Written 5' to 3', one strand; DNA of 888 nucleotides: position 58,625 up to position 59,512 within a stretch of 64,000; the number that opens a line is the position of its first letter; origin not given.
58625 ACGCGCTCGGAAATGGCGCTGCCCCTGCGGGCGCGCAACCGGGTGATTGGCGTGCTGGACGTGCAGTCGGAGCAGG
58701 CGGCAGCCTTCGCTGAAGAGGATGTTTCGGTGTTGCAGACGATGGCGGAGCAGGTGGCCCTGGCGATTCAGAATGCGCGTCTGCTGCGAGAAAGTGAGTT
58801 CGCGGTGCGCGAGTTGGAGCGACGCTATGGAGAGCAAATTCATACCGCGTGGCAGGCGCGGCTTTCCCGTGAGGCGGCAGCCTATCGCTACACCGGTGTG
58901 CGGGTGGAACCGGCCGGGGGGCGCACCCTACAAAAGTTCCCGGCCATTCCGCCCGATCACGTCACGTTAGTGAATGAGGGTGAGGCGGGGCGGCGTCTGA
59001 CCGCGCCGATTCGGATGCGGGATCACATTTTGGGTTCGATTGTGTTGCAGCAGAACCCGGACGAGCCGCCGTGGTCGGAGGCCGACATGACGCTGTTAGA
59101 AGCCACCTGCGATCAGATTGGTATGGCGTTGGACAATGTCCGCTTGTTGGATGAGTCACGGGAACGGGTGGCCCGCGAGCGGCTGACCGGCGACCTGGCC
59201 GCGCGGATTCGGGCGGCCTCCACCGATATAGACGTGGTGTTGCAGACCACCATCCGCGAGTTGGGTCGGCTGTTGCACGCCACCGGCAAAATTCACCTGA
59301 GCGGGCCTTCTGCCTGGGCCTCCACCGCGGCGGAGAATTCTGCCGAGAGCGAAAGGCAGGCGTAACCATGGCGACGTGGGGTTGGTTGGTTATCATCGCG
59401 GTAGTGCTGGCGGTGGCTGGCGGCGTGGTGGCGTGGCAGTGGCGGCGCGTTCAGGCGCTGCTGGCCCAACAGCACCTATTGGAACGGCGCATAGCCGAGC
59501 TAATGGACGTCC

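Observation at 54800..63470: Each GAF paralog ends in a conserved orphan helix module (D-x-D-x-[IV]-L-x-T-x-[IV]-x-E-L-G-R-L) that resembles only the first helix of a GAF domain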

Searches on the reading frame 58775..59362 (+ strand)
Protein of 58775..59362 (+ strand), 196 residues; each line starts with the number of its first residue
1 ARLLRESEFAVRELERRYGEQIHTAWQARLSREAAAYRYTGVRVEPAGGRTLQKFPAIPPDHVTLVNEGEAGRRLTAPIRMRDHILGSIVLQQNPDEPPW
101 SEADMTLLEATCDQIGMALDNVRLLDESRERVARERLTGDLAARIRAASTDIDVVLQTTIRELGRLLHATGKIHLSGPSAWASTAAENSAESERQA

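Call 7: find_homologous_proteins(query=window:58775-59362:+, max_evalue=0.00001)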
Query seq(196 aa) (196 aa): 1 proteins with E <= 0.00001 among 1779 candidates.
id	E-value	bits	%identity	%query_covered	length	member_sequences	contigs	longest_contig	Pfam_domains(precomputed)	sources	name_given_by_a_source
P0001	2.0e-102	359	85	99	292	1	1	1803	PF13185.13,PF01590.33,PF13492.13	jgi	jgi:GAF domain-containing protein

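Call 18: search_protein_representatives(alignment_id=A1)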
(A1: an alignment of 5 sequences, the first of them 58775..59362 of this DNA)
Query: 5 sequences, 193 profile positions. Proteins with E-value up to 0.001 (for the whole library): 76974; up to 1e-10: 33067; up to 1e-30: 7641. The best 150 are listed.
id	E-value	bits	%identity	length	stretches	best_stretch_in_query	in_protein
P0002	1.7e-180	611.9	-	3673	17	67-173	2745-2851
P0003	7.8e-161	547.8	-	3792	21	72-177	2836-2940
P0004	3.1e-155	529.5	-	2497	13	53-175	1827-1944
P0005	8.0e-155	528.2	-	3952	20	69-177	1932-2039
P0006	1.1e-152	521.2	-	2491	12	63-175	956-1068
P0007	4.2e-151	516.0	-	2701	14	74-167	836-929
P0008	3.5e-145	496.8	-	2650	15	73-177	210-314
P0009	6.3e-141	482.9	-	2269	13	67-175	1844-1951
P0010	8.3e-139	475.9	-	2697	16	72-179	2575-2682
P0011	2.2e-134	461.5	-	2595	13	60-178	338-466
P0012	4.2e-132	454.1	-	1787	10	1-177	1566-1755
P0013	8.3e-131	449.8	-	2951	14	67-177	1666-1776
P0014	1.1e-130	449.5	-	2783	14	55-176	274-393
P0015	6.6e-129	443.6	-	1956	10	72-176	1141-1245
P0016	3.7e-126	434.7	-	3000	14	69-178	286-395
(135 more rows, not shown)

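Call 26: find_homologous_proteins(query=A1, max_evalue=0.001)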
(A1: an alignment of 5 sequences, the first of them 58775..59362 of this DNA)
Query A1 (5 sequences) (196 aa, profile of the alignment): 15 proteins with E <= 0.001 among 8000 candidates.
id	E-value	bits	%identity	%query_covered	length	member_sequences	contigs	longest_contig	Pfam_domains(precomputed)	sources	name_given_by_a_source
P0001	1.2e-71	259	85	99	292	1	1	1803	PF13185.13,PF01590.33,PF13492.13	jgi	jgi:GAF domain-containing protein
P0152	5.6e-61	224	30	88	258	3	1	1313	PF13185.13,PF01590.33,PF13492.13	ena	-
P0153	4.2e-47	178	45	86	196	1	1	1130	PF01590.33,PF13492.13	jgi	jgi:GAF domain-containing protein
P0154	4.1e-42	162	28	57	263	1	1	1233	PF13185.13,PF01590.33,PF13492.13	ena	-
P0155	1.8e-31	127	29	61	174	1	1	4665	-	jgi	-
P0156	5.1e-28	116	39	54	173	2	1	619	PF13185.13,PF01590.33,PF13492.13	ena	-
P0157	9.5e-27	112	34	30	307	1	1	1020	PF13185.13,PF01590.33,PF13492.13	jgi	jgi:GAF domain-containing protein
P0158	2.4e-25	107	31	51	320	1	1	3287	PF13185.13,PF01590.33,PF13492.13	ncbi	-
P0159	1.2e-18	86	33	36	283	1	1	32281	-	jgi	jgi:hypothetical protein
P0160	3.2e-13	68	36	33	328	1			PF13185.13,PF01590.33,PF13492.13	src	-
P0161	4.1e-11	61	30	26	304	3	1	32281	PF13185.13,PF01590.33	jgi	jgi:putative methionine-R-sulfoxide reductase with GAF domain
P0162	6.9e-11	60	31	35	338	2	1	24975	PF13185.13,PF01590.33,PF13492.13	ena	-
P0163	5.8e-10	57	28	57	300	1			PF13185.13,PF01590.33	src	-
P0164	5.9e-6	44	32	48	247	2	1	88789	PF13185.13,PF01590.33,PF13492.13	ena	-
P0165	7.3e-4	37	34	29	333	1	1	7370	PF13185.13,PF00498.32,PF01590.33,PF16697.11,PF13492.13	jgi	jgi:adenylate cyclase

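Call 50: find_homologous_proteins(query=A7, max_evalue=0.001)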
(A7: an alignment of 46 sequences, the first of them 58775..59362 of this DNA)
Query A7 (46 sequences) (196 aa, profile of the alignment): 13 proteins with E <= 0.001 among 8000 candidates.
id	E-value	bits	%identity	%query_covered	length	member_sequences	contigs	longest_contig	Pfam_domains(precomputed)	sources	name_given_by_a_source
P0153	2.0e-61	225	45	86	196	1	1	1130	PF01590.33,PF13492.13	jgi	jgi:GAF domain-containing protein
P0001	1.1e-59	220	85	99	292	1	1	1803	PF13185.13,PF01590.33,PF13492.13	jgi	jgi:GAF domain-containing protein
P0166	6.3e-53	197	35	85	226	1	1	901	PF13185.13,PF01590.33,PF13492.13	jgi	jgi:GAF domain-containing protein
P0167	2.6e-46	176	99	71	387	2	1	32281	PF00672.31,PF13185.13,PF01590.33,PF13492.13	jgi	jgi:GAF domain-containing protein/HAMP domain-containing protein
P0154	8.1e-38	148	28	57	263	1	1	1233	PF13185.13,PF01590.33,PF13492.13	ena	-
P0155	2.6e-34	137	29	61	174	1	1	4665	-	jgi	-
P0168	1.0e-17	83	31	32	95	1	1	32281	-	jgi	jgi:GAF domain-containing protein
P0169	1.1e-8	53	46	28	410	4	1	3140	PF13185.13,PF01590.33,PF02518.32,PF13492.13,PF00512.32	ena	-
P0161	5.3e-5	41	30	26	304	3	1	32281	PF13185.13,PF01590.33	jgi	jgi:putative methionine-R-sulfoxide reductase with GAF domain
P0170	8.6e-5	40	-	-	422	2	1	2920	PF13185.13,PF01590.33,PF13492.13,PF07228.18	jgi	jgi:phosphoserine phosphatase RsbU/P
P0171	1.4e-4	40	31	57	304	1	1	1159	PF13185.13,PF02518.32,PF00512.32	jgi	jgi:signal transduction histidine kinase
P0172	3.3e-4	39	32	29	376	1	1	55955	PF13185.13,PF01590.33,PF07730.20,PF02518.32,PF13492.13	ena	-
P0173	8.0e-4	37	-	-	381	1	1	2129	PF08447.19,PF13185.13,PF01590.33,PF08448.17,PF13492.13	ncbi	-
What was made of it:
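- Tried and rejected: The word-index homologue searches were nearly blind to this family: 1, 15 and 13 hits (calls 7, 26, 50).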

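Call 61: predict_structure(alignment_id=A8)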
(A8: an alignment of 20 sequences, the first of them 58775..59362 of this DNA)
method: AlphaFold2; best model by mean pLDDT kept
length: 196 residues; sequences in the alignment: 20
mean_pLDDT: 85.5   pTM: 0.63
mean pLDDT of the five models: 85.5, 82.5, 81.8, 81.6, 79.5
residues with pLDDT >= 90: 71; 70-90: 110; 50-70: 15; < 50: 0
segments of 3 or more residues with pLDDT < 50: none
pLDDT, mean of each block of 10 residues (from residue 1): 94 90 84 80 78 60 85 90 87 93 95 92 89 91 85 90 88 83 74 78
secondary structure, 60 per line:
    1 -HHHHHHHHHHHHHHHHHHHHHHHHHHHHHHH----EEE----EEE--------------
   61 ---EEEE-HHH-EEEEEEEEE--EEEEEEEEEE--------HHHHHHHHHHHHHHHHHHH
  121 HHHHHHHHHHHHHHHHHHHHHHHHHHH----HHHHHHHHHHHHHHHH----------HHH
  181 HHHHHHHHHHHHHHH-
elements in order: H2-32 E37-39 E44-46 E64-67 E73-81 E84-93 H102-147 H152-167 H178-195
